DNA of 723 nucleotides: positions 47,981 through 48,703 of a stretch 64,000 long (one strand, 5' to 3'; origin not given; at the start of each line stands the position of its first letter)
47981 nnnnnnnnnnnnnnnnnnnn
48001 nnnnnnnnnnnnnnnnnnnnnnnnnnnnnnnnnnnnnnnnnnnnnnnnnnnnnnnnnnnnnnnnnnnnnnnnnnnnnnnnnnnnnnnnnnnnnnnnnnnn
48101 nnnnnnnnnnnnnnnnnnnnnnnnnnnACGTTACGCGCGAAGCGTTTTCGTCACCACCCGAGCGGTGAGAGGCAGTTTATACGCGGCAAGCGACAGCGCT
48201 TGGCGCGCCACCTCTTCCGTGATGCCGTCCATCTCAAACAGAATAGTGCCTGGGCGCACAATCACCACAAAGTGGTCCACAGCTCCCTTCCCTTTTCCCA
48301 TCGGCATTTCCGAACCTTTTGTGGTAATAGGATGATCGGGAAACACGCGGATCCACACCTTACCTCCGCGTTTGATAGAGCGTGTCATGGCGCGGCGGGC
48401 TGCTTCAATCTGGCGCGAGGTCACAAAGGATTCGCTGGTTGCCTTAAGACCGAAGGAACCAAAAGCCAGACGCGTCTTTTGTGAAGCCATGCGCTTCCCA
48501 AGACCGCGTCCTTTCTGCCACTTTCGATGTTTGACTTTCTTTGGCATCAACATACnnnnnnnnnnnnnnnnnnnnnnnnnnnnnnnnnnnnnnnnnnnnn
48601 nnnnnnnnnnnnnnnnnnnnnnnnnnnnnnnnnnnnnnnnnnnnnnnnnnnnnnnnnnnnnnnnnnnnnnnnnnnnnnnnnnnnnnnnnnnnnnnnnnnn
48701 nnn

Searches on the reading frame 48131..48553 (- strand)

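Call 65: search_protein_families(library=pfam, proteins=[window:48131-48553:-], max_evalue=0.00001)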
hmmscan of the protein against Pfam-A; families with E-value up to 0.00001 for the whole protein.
window:48131-48553:- (140 aa): 1 family
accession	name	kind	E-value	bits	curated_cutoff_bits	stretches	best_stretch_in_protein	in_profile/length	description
PF00252.24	Ribosomal_L16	-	1.6e-43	148.2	27.9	1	4-134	1-132/132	Ribosomal protein L16p/L10e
